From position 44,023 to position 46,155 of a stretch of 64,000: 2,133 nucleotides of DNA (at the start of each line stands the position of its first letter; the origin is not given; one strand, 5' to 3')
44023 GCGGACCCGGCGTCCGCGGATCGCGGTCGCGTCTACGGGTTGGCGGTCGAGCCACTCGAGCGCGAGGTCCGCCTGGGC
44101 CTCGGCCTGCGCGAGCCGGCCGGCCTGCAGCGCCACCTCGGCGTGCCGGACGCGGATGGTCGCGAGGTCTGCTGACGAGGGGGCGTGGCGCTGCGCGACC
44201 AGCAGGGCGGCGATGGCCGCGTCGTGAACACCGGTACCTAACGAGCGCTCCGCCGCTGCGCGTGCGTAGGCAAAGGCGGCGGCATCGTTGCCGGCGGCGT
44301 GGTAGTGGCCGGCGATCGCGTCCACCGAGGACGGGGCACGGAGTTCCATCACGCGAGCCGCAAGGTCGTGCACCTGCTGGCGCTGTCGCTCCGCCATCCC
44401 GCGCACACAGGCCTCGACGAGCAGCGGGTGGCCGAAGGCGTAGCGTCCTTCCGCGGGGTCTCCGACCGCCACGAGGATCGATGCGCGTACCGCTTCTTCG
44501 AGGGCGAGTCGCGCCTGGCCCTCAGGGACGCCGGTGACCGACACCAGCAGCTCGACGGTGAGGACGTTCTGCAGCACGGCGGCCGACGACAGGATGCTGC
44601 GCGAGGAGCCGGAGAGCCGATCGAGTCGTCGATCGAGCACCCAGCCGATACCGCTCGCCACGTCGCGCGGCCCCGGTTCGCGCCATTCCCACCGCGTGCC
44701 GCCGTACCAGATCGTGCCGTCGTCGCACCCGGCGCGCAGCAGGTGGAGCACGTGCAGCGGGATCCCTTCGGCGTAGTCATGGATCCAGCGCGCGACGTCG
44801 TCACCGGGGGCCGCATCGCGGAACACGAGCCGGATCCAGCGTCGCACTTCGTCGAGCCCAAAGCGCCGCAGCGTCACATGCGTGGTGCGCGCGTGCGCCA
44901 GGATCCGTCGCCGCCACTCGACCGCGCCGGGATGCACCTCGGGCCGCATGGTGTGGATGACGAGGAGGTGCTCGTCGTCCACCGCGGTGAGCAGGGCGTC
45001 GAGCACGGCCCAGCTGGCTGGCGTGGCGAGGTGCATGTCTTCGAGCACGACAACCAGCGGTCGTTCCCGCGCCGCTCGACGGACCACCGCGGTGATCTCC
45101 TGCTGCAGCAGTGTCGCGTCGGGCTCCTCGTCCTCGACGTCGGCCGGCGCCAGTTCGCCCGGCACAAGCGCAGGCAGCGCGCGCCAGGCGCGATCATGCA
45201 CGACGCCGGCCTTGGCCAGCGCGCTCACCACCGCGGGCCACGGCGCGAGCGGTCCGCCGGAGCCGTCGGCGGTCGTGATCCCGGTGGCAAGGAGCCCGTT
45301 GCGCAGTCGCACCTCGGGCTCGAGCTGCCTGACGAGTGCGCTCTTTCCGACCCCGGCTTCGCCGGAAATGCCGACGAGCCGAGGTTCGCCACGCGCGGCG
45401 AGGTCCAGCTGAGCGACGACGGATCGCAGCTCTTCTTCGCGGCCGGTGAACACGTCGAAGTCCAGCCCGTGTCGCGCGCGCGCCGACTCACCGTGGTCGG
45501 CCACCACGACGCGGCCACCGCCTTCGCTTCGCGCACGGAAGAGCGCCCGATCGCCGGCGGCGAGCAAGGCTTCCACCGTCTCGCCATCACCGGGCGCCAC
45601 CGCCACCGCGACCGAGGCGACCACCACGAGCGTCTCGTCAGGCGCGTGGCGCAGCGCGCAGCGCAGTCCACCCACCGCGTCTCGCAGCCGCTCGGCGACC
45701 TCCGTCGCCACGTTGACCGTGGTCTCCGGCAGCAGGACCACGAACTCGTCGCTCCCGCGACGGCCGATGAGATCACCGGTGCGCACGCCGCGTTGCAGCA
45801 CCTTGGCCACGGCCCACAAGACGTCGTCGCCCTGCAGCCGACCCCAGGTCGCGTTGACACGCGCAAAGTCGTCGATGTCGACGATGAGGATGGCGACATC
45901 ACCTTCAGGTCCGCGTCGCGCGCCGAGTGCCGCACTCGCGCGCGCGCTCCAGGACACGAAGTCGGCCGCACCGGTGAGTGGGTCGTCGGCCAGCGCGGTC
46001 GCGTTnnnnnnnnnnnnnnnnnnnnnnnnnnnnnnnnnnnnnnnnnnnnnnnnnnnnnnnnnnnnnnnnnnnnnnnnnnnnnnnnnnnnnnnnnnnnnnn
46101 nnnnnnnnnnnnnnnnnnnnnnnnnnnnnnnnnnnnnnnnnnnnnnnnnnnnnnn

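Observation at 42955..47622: About 1555-aa protein combining TPR, HD-GYP, GGDEF-like and a STAND-type P-loop NTPase with a long TPR tail and no recognisable DNA-binding output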

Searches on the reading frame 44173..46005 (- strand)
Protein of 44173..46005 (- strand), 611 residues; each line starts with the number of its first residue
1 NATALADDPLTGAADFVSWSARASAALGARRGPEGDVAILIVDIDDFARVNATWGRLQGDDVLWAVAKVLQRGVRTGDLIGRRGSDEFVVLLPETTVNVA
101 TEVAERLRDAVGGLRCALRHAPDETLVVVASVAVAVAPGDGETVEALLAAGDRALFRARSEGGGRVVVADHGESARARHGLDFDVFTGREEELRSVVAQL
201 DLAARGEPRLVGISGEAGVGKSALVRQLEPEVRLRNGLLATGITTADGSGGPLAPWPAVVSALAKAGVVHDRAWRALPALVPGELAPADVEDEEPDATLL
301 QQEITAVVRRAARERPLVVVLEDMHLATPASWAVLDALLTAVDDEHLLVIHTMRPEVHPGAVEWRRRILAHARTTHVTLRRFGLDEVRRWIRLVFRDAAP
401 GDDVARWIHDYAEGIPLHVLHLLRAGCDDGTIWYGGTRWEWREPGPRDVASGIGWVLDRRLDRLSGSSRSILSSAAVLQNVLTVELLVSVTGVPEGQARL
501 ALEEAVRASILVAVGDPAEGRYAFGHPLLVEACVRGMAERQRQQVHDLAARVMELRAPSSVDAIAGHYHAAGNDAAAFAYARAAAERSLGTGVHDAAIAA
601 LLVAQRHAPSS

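Call 26: search_protein_representatives(protein=window:44173-46005:-)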
Query: 611 residues. Proteins with E-value up to 0.001 (for the whole library): 408999; up to 1e-10: 116048; up to 1e-30: 142. The best 150 are listed.
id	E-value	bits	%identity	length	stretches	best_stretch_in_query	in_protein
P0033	2.1e-190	650.6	54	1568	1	5-610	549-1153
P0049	7.0e-162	556.4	48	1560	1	2-610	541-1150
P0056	1.4e-145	502.6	51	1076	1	5-515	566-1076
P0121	3.0e-136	471.8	49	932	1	90-610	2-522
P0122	3.5e-128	445.1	42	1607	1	8-610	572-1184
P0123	2.6e-111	389.4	37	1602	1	7-610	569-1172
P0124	2.2e-110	386.3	38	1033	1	8-609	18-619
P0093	1.4e-108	380.4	51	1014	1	5-430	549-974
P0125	2.0e-100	353.4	44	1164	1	8-610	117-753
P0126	1.9e-97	343.6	38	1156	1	10-606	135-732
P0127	2.2e-96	340.1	38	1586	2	4-609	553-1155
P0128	1.0e-92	328.0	38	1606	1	4-610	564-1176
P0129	3.0e-91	323.2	36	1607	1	22-609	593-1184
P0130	1.8e-87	310.7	36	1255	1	3-602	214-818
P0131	1.8e-85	304.1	36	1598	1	17-609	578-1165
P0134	1.1e-80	288.3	33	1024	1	17-609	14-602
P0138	1.6e-77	277.8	32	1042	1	10-611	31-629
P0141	1.0e-73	265.3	35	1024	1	16-609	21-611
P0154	2.7e-49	184.6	31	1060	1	33-598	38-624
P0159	7.1e-44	166.7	27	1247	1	36-598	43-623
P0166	1.9e-41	158.7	32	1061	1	34-590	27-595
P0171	3.6e-40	154.5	27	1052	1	37-589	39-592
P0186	1.7e-36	142.4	27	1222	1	6-599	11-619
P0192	4.2e-36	141.0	31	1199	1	10-594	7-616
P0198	3.2e-35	138.1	26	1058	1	38-589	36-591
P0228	1.6e-32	129.2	25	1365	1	37-598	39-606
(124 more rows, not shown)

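Call 29: search_protein_families(library=pfam, proteins=[P0124, P0134, P0138, P0141, P0154, P0159, P0166, P0171, P0198], max_evalue=0.00001)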
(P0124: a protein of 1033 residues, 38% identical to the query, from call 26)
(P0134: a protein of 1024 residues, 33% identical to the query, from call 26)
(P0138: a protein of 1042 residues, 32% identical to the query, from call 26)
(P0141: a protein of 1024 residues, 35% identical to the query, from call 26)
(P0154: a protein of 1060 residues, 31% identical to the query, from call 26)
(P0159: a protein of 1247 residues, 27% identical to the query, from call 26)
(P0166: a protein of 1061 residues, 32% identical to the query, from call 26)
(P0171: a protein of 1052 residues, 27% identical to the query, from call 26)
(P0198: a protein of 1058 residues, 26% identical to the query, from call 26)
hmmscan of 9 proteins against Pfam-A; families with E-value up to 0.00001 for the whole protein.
P0124 (1033 aa): 11 families
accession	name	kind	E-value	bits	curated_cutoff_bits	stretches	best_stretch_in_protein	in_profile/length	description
PF00990.26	GGDEF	-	9.7e-44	149.4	23.8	1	16-173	2-160/161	Diguanylate cyclase, GGDEF domain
PF13191.12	AAA_16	-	1.2e-29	104.4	32.6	1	194-358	1-166/167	AAA ATPase domain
PF13424.12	TPR_12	-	1.5e-20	73.6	30.1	2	828-896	5-76/77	Tetratricopeptide repeat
PF07719.23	TPR_2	-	4.2e-12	45.6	27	0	830-854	6-30/34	Tetratricopeptide repeat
PF17874.7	TPR_MalT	-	2.7e-09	37.2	45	1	828-990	43-204/336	MalT-like TPR region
PF13181.12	TPR_8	-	3.6e-08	33.4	25.7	0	625-654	1-30/34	Tetratricopeptide repeat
PF13401.12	AAA_22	-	9.3e-08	32.9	27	1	217-352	5-109/130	AAA domain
PF00515.34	TPR_1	-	1.6e-07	31.2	27.8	0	830-854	6-30/34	Tetratricopeptide repeat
PF13374.12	TPR_10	-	2.2e-07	31.1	27.5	0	827-854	4-31/42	Tetratricopeptide repeat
PF14938.12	SNAP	-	5.1e-07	29.9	25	0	762-971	52-262/282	Soluble NSF attachment protein, SNAP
PF25199.1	nSTAND_NTPase5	-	1.3e-06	28.7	34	1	193-244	16-68/145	Novel STAND NTPase 5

P0134 (1024 aa): 7 families
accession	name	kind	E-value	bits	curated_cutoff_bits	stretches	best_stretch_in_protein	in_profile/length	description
PF00990.26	GGDEF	-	9.5e-28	97.4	23.8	1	4-159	3-160/161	Diguanylate cyclase, GGDEF domain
PF13191.12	AAA_16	-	4e-25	89.7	32.6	1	180-341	1-164/167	AAA ATPase domain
PF13424.12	TPR_12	-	5.1e-17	62.3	30.1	1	812-879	6-76/77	Tetratricopeptide repeat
PF00515.34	TPR_1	-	4.6e-08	33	27.8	0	608-637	1-30/34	Tetratricopeptide repeat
PF13401.12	AAA_22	-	3.4e-07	31.1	27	1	203-334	5-106/130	AAA domain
PF07719.23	TPR_2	-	3.9e-07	30.1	27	0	608-638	1-31/34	Tetratricopeptide repeat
PF17874.7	TPR_MalT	-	5.9e-06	26.2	45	0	808-1021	40-256/336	MalT-like TPR region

P0138 (1042 aa): 4 families
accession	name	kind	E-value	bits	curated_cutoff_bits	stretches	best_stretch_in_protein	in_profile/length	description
PF00990.26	GGDEF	-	5.2e-40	137.3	23.8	1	28-184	3-161/161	Diguanylate cyclase, GGDEF domain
PF13191.12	AAA_16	-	3.8e-22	80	32.6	1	204-367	2-166/167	AAA ATPase domain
PF13401.12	AAA_22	-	1.1e-08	35.9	27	1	228-365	7-116/130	AAA domain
PF13424.12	TPR_12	-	4.6e-08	33.6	30.1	0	835-896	5-68/77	Tetratricopeptide repeat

P0141 (1024 aa): 6 families
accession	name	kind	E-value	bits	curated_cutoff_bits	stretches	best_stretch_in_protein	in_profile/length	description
PF13191.12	AAA_16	-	5e-24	86.1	32.6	1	186-350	1-166/167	AAA ATPase domain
PF00990.26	GGDEF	-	3.6e-20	72.8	23.8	1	27-165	21-160/161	Diguanylate cyclase, GGDEF domain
PF13424.12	TPR_12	-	6.5e-16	58.7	30.1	1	819-887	5-75/77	Tetratricopeptide repeat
PF07719.23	TPR_2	-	5.5e-11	42.1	27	0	821-847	5-31/34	Tetratricopeptide repeat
PF17874.7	TPR_MalT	-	1.5e-07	31.4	45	1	745-959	9-223/336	MalT-like TPR region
PF13401.12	AAA_22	-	3.8e-06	27.7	27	0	209-347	5-113/130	AAA domain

P0154 (1060 aa): 6 families
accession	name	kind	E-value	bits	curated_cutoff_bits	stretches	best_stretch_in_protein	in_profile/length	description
PF00990.26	GGDEF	-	9.7e-44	149.4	23.8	1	15-169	3-161/161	Diguanylate cyclase, GGDEF domain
PF13191.12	AAA_16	-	1.2e-26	94.7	32.6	1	194-372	1-167/167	AAA ATPase domain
PF13424.12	TPR_12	-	9.3e-25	87.1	30.1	3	799-871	2-76/77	Tetratricopeptide repeat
PF17874.7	TPR_MalT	-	8.3e-18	65.2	45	2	767-1040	8-271/336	MalT-like TPR region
PF07719.23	TPR_2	-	1.5e-11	43.9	27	0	762-787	3-28/34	Tetratricopeptide repeat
PF00515.34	TPR_1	-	6.3e-09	35.7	27.8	0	762-787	3-28/34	Tetratricopeptide repeat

P0159 (1247 aa): 15 families
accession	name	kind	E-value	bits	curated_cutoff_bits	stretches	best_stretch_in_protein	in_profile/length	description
PF13424.12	TPR_12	-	5.9e-55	183.8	30.1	4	921-991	4-76/77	Tetratricopeptide repeat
PF00990.26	GGDEF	-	3.7e-53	180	23.8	1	12-168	1-161/161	Diguanylate cyclase, GGDEF domain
PF07719.23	TPR_2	-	2.3e-35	118.2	27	0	962-989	3-30/34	Tetratricopeptide repeat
PF13191.12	AAA_16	-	5.6e-28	99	32.6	1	189-370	1-166/167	AAA ATPase domain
PF00515.34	TPR_1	-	3.3e-27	93.6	27.8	0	962-989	3-30/34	Tetratricopeptide repeat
PF13181.12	TPR_8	-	2.4e-23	80.7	25.7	0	962-990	3-31/34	Tetratricopeptide repeat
PF17874.7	TPR_MalT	-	1.8e-22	80.5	45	2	885-1032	45-193/336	MalT-like TPR region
PF13374.12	TPR_10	-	1.8e-16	60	27.5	0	961-989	3-31/42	Tetratricopeptide repeat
PF13176.12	TPR_7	-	2.9e-11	42.9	27.9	0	923-956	2-35/36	Tetratricopeptide repeat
PF13428.12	TPR_14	-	1.7e-10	41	23.5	0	721-748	2-29/44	Tetratricopeptide repeat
PF13432.12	TPR_16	-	5.7e-10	39.9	32.7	0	927-989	4-60/65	Tetratricopeptide repeat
PF10602.15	RPN7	-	5.5e-08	33.1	29.6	0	708-827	24-140/174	26S proteasome subunit RPN7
PF00931.28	NB-ARC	-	6.4e-07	29.3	23.5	0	194-439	2-196/248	NB-ARC domain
PF13401.12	AAA_22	-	3.1e-06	28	27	0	211-361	4-109/130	AAA domain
PF12862.13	ANAPC5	-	4e-06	27.3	23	0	917-967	35-85/91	Anaphase-promoting complex subunit 5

P0166 (1061 aa): 3 families
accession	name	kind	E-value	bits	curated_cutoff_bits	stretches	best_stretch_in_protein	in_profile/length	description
PF00990.26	GGDEF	-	4.1e-34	118.1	23.8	1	3-152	4-161/161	Diguanylate cyclase, GGDEF domain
PF13424.12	TPR_12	-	6.1e-19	68.4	30.1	2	743-800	5-63/77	Tetratricopeptide repeat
PF13191.12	AAA_16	-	1.4e-16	61.9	32.6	1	172-340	2-159/167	AAA ATPase domain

P0171 (1052 aa): 12 families
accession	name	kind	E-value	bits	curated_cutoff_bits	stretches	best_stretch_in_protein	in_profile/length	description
PF00990.26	GGDEF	-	3.7e-47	160.5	23.8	1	9-164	3-161/161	Diguanylate cyclase, GGDEF domain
PF13424.12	TPR_12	-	6.7e-30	103.5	30.1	1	782-855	1-76/77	Tetratricopeptide repeat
PF07719.23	TPR_2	-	5.8e-22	76.4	27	0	745-776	2-33/34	Tetratricopeptide repeat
PF00515.34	TPR_1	-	6.2e-19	67.4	27.8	0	745-775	2-32/34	Tetratricopeptide repeat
PF13191.12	AAA_16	-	2.4e-17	64.4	32.6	1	186-349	2-166/167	AAA ATPase domain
PF13181.12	TPR_8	-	3.8e-16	58.2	25.7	0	744-776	1-33/34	Tetratricopeptide repeat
PF17874.7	TPR_MalT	-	1.4e-15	57.9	45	0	748-859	44-157/336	MalT-like TPR region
PF13428.12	TPR_14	-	3.8e-10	39.9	23.5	0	569-600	9-40/44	Tetratricopeptide repeat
PF13374.12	TPR_10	-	1.3e-09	38.2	27.5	0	744-776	2-34/42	Tetratricopeptide repeat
PF13176.12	TPR_7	-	1.5e-08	34.5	27.9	0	788-820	3-35/36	Tetratricopeptide repeat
PF14559.12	TPR_19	-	1.7e-07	31.9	25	0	657-682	26-51/68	Tetratricopeptide repeat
PF10923.14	BrxC_BrxD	-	3.7e-06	26.5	22.2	1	185-246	26-86/414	BREX system ATP-binding protein BrxC/D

P0198 (1058 aa): 4 families
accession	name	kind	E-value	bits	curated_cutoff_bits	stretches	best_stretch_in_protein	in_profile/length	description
PF00990.26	GGDEF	-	9.9e-37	126.6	23.8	1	9-156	3-160/161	Diguanylate cyclase, GGDEF domain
PF13191.12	AAA_16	-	6.7e-20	72.7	32.6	1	178-349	2-166/167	AAA ATPase domain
PF13424.12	TPR_12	-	2.9e-16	59.8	30.1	2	815-885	2-74/77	Tetratricopeptide repeat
PF17874.7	TPR_MalT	-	2.3e-07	30.9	45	0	779-924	43-189/336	MalT-like TPR region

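Call 30: list_cluster_members(proteins=[P0124, P0138, P0154, P0159, P0166, P0171, P0192, P0198, P0186, P0228])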
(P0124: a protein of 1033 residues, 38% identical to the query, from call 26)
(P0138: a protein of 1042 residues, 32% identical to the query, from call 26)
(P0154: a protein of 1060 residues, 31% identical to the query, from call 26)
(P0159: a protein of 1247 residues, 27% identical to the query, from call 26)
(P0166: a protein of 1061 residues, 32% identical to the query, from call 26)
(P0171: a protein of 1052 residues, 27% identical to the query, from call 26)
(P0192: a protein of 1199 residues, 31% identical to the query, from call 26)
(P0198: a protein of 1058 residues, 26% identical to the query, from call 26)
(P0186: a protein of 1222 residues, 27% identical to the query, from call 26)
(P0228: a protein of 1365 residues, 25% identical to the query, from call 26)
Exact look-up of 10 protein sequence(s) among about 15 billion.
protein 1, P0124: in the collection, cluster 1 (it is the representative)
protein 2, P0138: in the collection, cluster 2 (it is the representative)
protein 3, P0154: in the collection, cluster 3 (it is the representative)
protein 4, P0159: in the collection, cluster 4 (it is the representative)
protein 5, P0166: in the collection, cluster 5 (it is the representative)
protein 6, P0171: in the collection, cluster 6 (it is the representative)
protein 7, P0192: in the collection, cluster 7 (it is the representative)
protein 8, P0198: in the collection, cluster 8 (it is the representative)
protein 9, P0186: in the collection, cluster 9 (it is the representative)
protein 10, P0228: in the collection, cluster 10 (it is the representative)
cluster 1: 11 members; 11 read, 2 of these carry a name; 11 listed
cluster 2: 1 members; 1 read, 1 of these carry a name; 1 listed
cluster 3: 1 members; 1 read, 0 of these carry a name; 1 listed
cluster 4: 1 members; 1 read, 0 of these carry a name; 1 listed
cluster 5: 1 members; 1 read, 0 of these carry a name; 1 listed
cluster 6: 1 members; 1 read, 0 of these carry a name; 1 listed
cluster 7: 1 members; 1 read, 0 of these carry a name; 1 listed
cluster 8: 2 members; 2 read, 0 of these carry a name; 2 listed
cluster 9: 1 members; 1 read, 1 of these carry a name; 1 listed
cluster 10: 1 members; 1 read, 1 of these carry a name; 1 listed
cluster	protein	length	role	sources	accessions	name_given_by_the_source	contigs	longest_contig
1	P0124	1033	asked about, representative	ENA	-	-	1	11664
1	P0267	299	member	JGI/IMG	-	tetratricopeptide (TPR) repeat protein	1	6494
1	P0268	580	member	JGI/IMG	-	tetratricopeptide (TPR) repeat protein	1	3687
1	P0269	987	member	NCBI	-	-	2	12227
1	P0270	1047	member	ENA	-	-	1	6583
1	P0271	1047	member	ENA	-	-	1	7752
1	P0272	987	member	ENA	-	-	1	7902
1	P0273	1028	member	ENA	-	-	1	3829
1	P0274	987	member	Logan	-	-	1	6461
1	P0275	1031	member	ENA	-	-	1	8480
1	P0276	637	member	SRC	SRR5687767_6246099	-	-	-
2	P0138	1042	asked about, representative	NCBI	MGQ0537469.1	MAG: ATP-binding protein [Gemmatimonadaceae bacterium]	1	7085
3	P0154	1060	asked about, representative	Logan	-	-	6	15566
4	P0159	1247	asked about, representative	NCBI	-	-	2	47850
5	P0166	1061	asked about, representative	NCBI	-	-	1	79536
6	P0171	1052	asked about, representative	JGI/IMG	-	-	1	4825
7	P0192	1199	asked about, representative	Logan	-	-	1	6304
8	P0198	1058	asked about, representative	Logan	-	-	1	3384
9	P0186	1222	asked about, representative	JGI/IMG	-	diguanylate cyclase (GGDEF)-like protein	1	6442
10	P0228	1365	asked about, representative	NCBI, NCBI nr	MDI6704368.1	MAG: diguanylate cyclase [bacterium] | diguanylate cyclase [bacterium]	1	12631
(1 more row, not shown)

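Call 32: find_homologous_proteins(query=P0159, max_evalue=1e-20)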
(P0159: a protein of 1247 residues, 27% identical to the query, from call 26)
Query P0159 (1247 aa): 2627 proteins with E <= 1e-20 among 8000 candidates; the best 120 are listed.
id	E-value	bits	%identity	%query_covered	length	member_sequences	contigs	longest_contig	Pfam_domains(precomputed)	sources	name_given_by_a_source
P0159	0.0e+0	2706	100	100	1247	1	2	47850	PF10602.16,PF12862.14,PF13176.13,PF24885.2,PF13401.13,PF13428.13,PF00990.27,PF00931.29,PF13191.13,PF13374.13,PF17874.8,PF00515.35,PF12895.14,PF13424.13,PF13432.13,PF13181.13,PF07719.24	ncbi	-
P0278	0.0e+0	1587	59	100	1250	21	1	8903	PF10602.16,PF23914.2,PF12862.14,PF13176.13,PF24885.2,PF13428.13,PF00990.27,PF13191.13,PF13374.13,PF17874.8,PF00515.35,PF13424.13,PF14938.13,PF13432.13,PF13181.13,PF07719.24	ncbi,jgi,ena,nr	ncbi:MAG: hypothetical protein DRQ04_03330 [Candidatus Hydrothermota bacterium]|nr:MAG: hypothetical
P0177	0.0e+0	1395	67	74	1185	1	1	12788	PF10602.16,PF23914.2,PF12862.14,PF13176.13,PF00990.27,PF13191.13,PF13374.13,PF17874.8,PF00515.35,PF13424.13,PF14938.13,PF13181.13,PF07719.24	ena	-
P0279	1.5e-168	581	32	92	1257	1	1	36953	PF10602.16,PF12862.14,PF13414.13,PF13176.13,PF24885.2,PF13401.13,PF13428.13,PF00990.27,PF13191.13,PF13374.13,PF07721.21,PF14559.13,PF13371.13,PF17874.8,PF00515.35,PF04212.25,PF13424.13,PF28559.1,PF14938.13,PF13432.13,PF13181.13,PF07719.24,PF13174.13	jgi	jgi:diguanylate cyclase (GGDEF)-like protein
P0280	6.2e-162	559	31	85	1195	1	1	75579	PF13431.13,PF23914.2,PF13414.13,PF13176.13,PF24885.2,PF13401.13,PF13428.13,PF00990.27,PF13191.13,PF13374.13,PF14559.13,PF17874.8,PF00515.35,PF13424.13,PF28559.1,PF13432.13,PF13181.13,PF07719.24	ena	-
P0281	1.1e-161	558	32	86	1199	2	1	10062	PF10602.16,PF13431.13,PF09976.16,PF13414.13,PF10952.16,PF13176.13,PF24885.2,PF13401.13,PF13428.13,PF00990.27,PF13191.13,PF13374.13,PF14559.13,PF10516.16,PF17874.8,PF00515.35,PF13424.13,PF28559.1,PF21033.5,PF13432.13,PF13181.13,PF07719.24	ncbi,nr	ncbi:tetratricopeptide repeat protein [bacterium]|nr:tetratricopeptide repeat protein [bacterium]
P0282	3.3e-161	557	31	88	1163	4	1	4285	PF10602.16,PF13431.13,PF13176.13,PF24885.2,PF13401.13,PF00990.27,PF13191.13,PF13374.13,PF17874.8,PF00515.35,PF13424.13,PF14938.13,PF13432.13,PF24898.3,PF13181.13,PF07719.24,PF13174.13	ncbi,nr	ncbi:tetratricopeptide repeat protein [candidate division WOR-3 bacterium]|nr:tetratricopeptide repe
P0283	4.0e-161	557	32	81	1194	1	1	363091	PF13431.13,PF23914.2,PF13414.13,PF13176.13,PF24885.2,PF13401.13,PF13428.13,PF00990.27,PF01637.25,PF13191.13,PF13374.13,PF14559.13,PF17874.8,PF00515.35,PF13424.13,PF28559.1,PF13432.13,PF13181.13,PF07719.24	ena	-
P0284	7.3e-161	556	31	98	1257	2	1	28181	PF10602.16,PF12862.14,PF13414.13,PF13401.13,PF13191.13,PF13374.13,PF07721.21,PF00515.35,PF04212.25,PF13424.13,PF28559.1,PF14938.13,PF22883.2,PF07719.24,PF13174.13,PF13176.13,PF24885.2,PF13428.13,PF00990.27,PF22205.2,PF10516.16,PF13371.13,PF17874.8,PF12895.14,PF13432.13,PF13181.13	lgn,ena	-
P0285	2.4e-160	554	32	76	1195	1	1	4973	PF10602.16,PF13431.13,PF23914.2,PF13414.13,PF13176.13,PF24885.2,PF13401.13,PF13428.13,PF00990.27,PF13191.13,PF13374.13,PF14559.13,PF10516.16,PF17874.8,PF00515.35,PF13424.13,PF13432.13,PF13181.13,PF07719.24,PF13174.13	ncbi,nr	ncbi:tetratricopeptide repeat protein [bacterium]|nr:tetratricopeptide repeat protein [bacterium]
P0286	2.7e-160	554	32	90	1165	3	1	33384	PF10602.16,PF13431.13,PF13176.13,PF24885.2,PF13401.13,PF00990.27,PF13191.13,PF13374.13,PF22788.3,PF17874.8,PF00515.35,PF13424.13,PF14938.13,PF13432.13,PF24898.3,PF13181.13,PF07719.24,PF13174.13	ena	-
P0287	1.1e-159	552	31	96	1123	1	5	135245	PF10602.16,PF14853.13,PF10579.15,PF13176.13,PF24885.2,PF13428.13,PF00990.27,PF13191.13,PF13374.13,PF14559.13,PF17874.8,PF00515.35,PF13424.13,PF14938.13,PF24898.3,PF13181.13,PF07719.24,PF13174.13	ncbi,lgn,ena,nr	ncbi:tetratricopeptide repeat protein [candidate division WOR-3 bacterium]|nr:tetratricopeptide repe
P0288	1.5e-159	551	34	81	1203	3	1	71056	PF10602.16,PF13414.13,PF13176.13,PF24885.2,PF13401.13,PF13428.13,PF00990.27,PF13191.13,PF13374.13,PF14559.13,PF17874.8,PF00515.35,PF13424.13,PF28559.1,PF21033.5,PF13432.13,PF13181.13,PF07719.24,PF13174.13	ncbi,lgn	-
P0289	2.8e-159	551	31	85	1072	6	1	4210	PF13176.13,PF24885.2,PF13428.13,PF00990.27,PF13191.13,PF13374.13,PF17874.8,PF00515.35,PF13424.13,PF28559.1,PF14938.13,PF13181.13,PF07719.24,PF13174.13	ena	-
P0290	6.3e-159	549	31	95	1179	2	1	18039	PF10602.16,PF13431.13,PF13176.13,PF24885.2,PF13428.13,PF00990.27,PF13191.13,PF13374.13,PF10345.16,PF17874.8,PF00515.35,PF04212.25,PF13424.13,PF13432.13,PF24898.3,PF13181.13,PF07719.24,PF13174.13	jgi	jgi:diguanylate cyclase (GGDEF)-like protein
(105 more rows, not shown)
